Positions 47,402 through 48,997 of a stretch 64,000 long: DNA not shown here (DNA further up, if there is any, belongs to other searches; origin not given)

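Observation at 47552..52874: Type XI secretion (Slam/DUF560)-like locus with a FecR-domain cargo, an HTH regulator and a divergent operon of four small proteins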

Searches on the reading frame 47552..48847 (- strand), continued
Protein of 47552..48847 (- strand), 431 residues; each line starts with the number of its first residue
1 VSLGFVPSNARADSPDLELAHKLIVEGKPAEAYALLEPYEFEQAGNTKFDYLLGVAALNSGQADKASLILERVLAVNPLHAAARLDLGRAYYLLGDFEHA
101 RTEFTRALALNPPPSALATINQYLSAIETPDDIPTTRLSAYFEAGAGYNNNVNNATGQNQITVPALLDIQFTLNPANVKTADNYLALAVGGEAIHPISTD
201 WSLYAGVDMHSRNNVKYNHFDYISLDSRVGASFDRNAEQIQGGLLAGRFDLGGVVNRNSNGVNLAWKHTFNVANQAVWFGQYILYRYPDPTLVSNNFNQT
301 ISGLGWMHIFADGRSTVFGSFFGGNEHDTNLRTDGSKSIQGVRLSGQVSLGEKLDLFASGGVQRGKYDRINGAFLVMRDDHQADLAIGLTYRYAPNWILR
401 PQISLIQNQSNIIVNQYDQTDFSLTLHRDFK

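Call 79: search_protein_families(library=pfam, proteins=[L068:7375-11199:+, L070:7359-10295:+, L071:7342-8937:+, L069:8641-12492:+], max_evalue=1)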
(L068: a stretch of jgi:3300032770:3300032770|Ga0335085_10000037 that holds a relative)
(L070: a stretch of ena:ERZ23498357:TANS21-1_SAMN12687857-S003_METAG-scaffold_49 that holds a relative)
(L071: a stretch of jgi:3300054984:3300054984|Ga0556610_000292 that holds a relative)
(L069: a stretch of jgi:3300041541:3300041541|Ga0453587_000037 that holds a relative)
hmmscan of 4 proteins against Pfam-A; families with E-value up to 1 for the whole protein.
L068:7375-11199:+ (1274 aa): 2 families
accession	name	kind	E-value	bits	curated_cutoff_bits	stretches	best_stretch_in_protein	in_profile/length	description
PF04773.18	FecR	-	5e-07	30.5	24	1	61-145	1-77/97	FecR protein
PF05104.17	Rib_recp_KP_reg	-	0.22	13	25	1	221-282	41-102/141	Ribosome receptor lysine/proline rich region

L070:7359-10295:+ (978 aa): 2 families
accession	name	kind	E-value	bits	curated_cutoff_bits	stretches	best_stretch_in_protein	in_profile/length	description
PF04773.18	FecR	-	6.9e-07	30.1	24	1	69-152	2-77/97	FecR protein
PF25627.1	Polyoma_VP2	-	0.0081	15.7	30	1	705-777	51-123/356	Polyomaviruses capsid protein VP2 family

L071:7342-8937:+ (531 aa): 1 family
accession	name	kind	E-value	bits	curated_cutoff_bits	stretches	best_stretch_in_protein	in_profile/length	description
PF04773.18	FecR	-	1.3e-07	32.4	24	1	65-148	2-77/97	FecR protein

L069:8641-12492:+ (1283 aa): 0 families
